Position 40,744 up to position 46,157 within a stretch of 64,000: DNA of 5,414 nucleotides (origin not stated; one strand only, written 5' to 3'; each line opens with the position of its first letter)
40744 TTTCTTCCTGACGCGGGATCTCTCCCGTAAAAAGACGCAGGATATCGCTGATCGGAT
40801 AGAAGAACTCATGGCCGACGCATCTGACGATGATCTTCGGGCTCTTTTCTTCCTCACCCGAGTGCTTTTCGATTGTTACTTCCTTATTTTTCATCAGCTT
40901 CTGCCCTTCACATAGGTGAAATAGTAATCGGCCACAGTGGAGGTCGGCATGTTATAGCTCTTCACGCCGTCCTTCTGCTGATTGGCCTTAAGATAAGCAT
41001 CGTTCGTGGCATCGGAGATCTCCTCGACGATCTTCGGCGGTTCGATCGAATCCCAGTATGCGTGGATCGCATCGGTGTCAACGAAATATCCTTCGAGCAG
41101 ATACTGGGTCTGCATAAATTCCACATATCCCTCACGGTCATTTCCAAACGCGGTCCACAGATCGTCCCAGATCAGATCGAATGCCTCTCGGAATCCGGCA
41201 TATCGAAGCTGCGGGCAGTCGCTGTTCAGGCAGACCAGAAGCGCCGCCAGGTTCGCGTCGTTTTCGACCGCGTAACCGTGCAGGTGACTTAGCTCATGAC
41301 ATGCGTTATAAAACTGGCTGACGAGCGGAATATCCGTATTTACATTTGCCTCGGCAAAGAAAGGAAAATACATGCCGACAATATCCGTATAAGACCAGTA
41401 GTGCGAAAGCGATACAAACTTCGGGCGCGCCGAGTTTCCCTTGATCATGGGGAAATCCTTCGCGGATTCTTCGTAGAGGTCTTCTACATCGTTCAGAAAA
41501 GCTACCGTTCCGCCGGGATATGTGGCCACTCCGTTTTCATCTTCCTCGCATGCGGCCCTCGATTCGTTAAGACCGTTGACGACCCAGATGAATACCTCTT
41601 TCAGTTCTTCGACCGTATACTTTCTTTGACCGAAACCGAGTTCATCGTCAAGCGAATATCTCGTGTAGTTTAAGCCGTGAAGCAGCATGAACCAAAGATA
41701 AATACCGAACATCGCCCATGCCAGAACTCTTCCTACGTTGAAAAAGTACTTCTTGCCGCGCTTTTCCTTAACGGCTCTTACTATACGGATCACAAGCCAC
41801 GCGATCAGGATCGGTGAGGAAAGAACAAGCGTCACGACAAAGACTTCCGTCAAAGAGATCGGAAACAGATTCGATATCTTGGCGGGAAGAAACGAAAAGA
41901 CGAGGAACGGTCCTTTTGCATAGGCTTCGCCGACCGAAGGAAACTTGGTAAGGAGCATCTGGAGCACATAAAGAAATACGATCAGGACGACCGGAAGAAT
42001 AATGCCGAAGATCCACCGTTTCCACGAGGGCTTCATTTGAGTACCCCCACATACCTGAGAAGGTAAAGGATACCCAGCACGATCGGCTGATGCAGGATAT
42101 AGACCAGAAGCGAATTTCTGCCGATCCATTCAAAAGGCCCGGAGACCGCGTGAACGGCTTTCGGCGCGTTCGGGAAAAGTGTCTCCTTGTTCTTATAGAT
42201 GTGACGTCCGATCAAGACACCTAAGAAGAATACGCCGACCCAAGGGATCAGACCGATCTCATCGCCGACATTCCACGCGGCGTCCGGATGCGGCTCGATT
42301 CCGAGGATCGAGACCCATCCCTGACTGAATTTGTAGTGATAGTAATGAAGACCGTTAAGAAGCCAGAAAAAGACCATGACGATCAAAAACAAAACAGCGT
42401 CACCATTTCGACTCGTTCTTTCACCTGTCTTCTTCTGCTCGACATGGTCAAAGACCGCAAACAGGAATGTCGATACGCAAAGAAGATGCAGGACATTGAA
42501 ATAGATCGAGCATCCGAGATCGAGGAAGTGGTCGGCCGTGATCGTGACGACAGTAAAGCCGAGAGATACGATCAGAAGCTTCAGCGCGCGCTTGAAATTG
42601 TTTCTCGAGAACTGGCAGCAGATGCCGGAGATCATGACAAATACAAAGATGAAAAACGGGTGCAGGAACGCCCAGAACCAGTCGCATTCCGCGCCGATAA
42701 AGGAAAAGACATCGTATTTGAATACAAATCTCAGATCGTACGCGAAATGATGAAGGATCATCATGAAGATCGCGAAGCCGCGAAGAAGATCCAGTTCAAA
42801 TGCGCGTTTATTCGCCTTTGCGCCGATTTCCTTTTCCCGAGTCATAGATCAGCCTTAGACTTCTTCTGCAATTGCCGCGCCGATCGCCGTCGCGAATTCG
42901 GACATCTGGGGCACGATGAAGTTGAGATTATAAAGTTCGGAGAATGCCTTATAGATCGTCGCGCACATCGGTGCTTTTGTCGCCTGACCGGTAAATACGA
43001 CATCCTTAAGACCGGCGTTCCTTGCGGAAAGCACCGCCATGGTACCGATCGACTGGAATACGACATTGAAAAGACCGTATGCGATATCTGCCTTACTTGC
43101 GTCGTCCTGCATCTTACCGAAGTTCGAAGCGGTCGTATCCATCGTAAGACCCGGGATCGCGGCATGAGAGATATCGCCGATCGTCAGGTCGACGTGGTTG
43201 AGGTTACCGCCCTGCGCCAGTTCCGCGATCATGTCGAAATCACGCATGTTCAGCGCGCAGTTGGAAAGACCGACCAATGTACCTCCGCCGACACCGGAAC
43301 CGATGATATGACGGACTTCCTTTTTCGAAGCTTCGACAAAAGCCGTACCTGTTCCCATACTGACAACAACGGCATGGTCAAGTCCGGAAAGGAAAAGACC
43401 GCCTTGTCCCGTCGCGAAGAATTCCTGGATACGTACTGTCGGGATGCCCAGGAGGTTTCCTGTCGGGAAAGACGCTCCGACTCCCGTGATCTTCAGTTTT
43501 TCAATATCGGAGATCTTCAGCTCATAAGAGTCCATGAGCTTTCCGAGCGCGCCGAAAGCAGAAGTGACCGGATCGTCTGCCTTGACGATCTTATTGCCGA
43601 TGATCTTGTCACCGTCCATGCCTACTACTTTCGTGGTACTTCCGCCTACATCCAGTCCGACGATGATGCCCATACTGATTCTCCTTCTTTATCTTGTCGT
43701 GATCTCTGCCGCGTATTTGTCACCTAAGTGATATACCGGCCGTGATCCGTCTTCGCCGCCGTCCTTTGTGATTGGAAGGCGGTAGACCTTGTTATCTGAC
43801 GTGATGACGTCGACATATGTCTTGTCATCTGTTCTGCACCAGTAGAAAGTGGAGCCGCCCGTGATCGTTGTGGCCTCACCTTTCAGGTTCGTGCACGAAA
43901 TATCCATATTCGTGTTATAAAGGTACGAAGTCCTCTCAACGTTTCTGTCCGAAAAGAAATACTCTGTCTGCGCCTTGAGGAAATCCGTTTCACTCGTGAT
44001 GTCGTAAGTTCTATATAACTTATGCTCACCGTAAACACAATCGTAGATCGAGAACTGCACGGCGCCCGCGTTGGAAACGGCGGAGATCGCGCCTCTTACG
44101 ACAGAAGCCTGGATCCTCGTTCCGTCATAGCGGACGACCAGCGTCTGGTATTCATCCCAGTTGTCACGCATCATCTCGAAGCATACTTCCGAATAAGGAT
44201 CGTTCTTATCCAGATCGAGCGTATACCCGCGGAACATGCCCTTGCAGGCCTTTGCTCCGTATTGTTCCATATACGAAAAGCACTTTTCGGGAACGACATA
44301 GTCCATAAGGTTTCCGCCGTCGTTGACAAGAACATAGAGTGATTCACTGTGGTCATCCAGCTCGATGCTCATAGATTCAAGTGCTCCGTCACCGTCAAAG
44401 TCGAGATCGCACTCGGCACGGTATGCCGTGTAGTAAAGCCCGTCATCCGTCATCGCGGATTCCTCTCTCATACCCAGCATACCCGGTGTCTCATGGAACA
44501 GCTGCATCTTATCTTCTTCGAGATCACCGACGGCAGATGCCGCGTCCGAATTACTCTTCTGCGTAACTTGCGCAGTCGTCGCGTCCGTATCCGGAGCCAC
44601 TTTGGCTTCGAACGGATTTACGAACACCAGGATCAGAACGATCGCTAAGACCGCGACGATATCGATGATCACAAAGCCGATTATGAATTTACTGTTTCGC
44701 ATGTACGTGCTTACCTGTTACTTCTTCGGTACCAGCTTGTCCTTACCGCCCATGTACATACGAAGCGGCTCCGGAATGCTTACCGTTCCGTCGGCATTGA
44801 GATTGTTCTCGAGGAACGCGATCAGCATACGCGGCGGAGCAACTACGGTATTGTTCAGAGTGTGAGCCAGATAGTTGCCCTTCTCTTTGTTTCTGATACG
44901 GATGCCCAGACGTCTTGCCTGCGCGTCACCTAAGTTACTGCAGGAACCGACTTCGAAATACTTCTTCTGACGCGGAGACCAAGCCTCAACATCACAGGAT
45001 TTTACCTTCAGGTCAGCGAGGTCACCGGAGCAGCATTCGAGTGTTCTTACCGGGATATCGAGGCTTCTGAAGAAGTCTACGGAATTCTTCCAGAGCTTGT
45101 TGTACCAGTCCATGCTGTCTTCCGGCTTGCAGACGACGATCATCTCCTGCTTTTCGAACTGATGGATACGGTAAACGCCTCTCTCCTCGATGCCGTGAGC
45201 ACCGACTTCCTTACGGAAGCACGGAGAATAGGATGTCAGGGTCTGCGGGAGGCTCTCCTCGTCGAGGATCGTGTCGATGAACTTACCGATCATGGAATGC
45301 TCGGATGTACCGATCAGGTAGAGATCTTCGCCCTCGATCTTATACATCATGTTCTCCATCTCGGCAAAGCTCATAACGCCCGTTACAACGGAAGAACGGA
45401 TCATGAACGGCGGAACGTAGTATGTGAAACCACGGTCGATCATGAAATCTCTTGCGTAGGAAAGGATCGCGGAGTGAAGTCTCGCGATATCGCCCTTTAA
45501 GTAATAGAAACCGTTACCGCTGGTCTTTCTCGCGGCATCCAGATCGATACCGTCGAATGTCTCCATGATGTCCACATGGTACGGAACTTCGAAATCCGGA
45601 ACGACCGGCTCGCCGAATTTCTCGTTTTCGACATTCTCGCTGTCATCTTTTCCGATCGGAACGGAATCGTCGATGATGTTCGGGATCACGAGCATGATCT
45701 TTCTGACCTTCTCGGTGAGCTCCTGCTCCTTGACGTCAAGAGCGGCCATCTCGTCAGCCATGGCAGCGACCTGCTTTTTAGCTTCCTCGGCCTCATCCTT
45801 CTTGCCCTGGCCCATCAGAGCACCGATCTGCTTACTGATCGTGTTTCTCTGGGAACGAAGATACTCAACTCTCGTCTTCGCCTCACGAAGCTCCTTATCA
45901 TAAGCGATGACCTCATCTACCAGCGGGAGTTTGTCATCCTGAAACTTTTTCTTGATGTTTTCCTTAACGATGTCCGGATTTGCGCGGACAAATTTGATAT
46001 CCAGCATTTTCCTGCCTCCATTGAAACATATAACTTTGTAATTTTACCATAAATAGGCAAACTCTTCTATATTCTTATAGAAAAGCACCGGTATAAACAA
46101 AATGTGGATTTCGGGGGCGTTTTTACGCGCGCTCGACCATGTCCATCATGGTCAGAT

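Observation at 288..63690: The 10-mer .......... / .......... is strongly over-represented and concentrated at gene junctions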

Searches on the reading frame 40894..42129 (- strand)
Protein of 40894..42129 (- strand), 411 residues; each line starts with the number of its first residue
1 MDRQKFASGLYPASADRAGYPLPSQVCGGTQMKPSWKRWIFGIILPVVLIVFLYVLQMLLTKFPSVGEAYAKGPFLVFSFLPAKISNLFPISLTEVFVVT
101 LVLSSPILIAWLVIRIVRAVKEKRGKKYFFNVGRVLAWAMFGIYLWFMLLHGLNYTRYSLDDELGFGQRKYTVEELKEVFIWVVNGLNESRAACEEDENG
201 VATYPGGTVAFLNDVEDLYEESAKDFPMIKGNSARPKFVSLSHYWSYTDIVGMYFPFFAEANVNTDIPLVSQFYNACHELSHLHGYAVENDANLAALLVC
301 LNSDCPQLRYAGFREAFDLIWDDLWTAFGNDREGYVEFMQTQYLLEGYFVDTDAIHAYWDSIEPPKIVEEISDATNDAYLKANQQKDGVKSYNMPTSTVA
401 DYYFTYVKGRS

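Call 14: search_protein_families(library=pfam, proteins=[window:40894-42129:-])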
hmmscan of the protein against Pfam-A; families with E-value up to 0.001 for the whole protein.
window:40894-42129:- (411 aa): 1 family
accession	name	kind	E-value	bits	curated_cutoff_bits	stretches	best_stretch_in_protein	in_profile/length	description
PF12725.13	DUF3810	-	1.7e-71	241.6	28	1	70-394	1-305/311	Protein of unknown function (DUF3810)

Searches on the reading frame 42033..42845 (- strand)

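Call 8: search_protein_families(library=pfam, proteins=[window:42033-42845:-])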
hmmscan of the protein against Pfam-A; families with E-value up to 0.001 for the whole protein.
window:42033-42845:- (270 aa): 2 families
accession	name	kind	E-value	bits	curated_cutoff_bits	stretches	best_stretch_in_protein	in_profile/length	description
PF07786.18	HGSNAT_cat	-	1.3e-31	110.3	22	1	14-254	1-222/222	Heparan-alpha-glucosaminide N-acetyltransferase, catalytic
PF01757.29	Acyl_transf_3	-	2.8e-10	40.2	31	1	151-266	216-300/326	Acyltransferase domain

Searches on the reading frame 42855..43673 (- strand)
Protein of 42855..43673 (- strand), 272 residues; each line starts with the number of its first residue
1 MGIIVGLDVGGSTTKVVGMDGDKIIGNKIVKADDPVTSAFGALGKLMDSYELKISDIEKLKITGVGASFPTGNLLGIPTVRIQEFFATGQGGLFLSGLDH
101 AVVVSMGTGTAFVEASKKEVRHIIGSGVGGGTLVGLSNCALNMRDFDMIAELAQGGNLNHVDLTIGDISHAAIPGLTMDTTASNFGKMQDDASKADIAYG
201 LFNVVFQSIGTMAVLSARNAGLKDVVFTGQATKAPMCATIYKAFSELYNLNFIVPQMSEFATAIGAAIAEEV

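Call 8: search_protein_families(library=pfam, proteins=[window:42855-43673:-])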
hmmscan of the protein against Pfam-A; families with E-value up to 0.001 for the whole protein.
window:42855-43673:- (272 aa): 2 families
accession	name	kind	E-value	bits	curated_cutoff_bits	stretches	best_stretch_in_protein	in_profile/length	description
PF03630.20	Fumble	-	3.2e-23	82.9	28.5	1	102-231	150-292/334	Fumble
PF01869.26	BcrAD_BadFG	-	4.3e-07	30.2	31.5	1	5-268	1-269/271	BadF/BadG/BcrA/BcrD ATPase family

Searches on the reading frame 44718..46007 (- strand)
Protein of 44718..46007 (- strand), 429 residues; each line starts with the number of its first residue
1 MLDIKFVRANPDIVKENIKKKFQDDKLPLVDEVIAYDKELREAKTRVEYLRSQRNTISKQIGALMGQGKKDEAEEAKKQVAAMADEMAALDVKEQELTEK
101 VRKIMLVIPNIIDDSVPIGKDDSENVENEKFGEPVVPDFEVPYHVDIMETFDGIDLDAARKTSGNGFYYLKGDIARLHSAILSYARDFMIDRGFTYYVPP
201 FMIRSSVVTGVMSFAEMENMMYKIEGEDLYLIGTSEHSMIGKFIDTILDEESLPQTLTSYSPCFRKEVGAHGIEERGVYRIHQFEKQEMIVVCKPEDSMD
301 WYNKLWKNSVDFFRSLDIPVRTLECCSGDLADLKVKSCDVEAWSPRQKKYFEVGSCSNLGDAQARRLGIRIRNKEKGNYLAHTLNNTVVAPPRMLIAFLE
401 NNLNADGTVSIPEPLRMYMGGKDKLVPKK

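Call 14: search_protein_families(library=pfam, proteins=[window:44718-46007:-])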
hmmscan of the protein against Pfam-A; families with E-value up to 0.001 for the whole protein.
window:44718-46007:- (429 aa): 2 families
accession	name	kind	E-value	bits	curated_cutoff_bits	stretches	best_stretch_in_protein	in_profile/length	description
PF00587.30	tRNA-synt_2b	-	1.9e-32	113.2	29.3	1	226-402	8-179/179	tRNA synthetase class II core domain (G, H, P, S and T)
PF02403.27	Seryl_tRNA_N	-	9.8e-28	97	28.2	1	1-111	1-107/108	Seryl-tRNA synthetase N-terminal domain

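Call 15: find_related_loci(query=window:44718-46007:-, collection=genome_contigs, flank=10000)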
Query window:44718-46007:- (429 aa) in genome_contigs; peptide patterns used: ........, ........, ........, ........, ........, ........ (x = any residue, [..] = any of these).
600 stretches matched a pattern (row limit reached: there are more); 584 encode a relative of the query (tblastn E <= 1e-3); the best 80 are kept; 80 distinct loci.
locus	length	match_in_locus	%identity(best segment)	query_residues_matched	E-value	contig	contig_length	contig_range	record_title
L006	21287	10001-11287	99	1-429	0e+0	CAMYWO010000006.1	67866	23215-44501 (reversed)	MAG TPA_asm: uncultured Clostridia bacterium isolate SRR10912535_bin.36_metaWRAP_v1.3_MAG genome assembly, contig: ERZ14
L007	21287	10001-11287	98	1-429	0e+0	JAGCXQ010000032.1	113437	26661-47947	MAG: Clostridiales bacterium isolate RGIG10216 Yak_Rumen-5__c1128339, whole genome shotgun sequence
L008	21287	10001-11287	95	1-429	0e+0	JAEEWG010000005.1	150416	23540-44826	MAG: Clostridia bacterium isolate Tb.RUG.474 NODE_185_length_150416_cov_2.892587, whole genome shotgun sequence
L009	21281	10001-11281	87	1-427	0e+0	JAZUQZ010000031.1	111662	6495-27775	MAG: Candidatus Aphodoplasma sp. isolate T1900044854_TS20190320.MAGScoT_cleanbin_000007 SGB_3046_k141_1176927, whole gen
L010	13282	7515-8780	88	1-422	0e+0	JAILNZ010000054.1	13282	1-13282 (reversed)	MAG: Clostridiales bacterium isolate RUI293 k141_13481438_flag=0_multi=8.9872_len=13282, whole genome shotgun sequence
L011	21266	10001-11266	87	1-422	0e+0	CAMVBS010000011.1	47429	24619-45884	MAG TPA_asm: uncultured Clostridia bacterium isolate SRR8387715_bin.71_metaWRAP_v1.3_MAG genome assembly, contig: ERZ142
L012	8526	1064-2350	85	1-429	0e+0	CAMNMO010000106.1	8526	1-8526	MAG: uncultured Ruminococcus sp. isolate SRR873597_bin.128_metaWRAP_v1.3_MAG genome assembly, contig: NODE.23740_length_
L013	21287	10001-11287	85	1-429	0e+0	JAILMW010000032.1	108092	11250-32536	MAG: Saccharofermentans sp. isolate RUI264 k141_2392109_flag=0_multi=327.9394_len=108092, whole genome shotgun sequence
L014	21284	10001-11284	85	1-429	0e+0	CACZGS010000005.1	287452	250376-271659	MAG: Ruminococcaceae bacterium isolate RUG12602 genome assembly, contig: RUG12602_asm_5, whole genome shotgun sequence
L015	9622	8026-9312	85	1-429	0e+0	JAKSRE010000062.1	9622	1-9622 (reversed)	MAG: Clostridia bacterium isolate Horse_feces247 MAG247_62, whole genome shotgun sequence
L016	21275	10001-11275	84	1-425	0e+0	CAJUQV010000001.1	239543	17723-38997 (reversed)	MAG TPA_asm: uncultured Ruminiclostridium sp. isolate MGBC147835 genome assembly, contig: MGBC147835.1, whole genome sho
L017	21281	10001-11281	84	1-428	0e+0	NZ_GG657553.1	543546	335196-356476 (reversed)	Holdemania filiformis DSM 12042 Scfld2, whole genome shotgun sequence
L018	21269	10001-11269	84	1-423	0e+0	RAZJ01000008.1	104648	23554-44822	Bacterium 1XD42-1 strain 1XD42-1 Scaffold8_1, whole genome shotgun sequence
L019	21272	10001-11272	85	1-425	0e+0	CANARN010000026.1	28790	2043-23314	MAG TPA_asm: uncultured Clostridia bacterium isolate SRR16350225_bin.21_metawrap_v1.3_MAG genome assembly, contig: NODE.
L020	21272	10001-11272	85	1-425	0e+0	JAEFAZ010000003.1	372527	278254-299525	MAG: Saccharofermentans sp. isolate Tb.RUG.502 NODE_17_length_372527_cov_8.180397, whole genome shotgun sequence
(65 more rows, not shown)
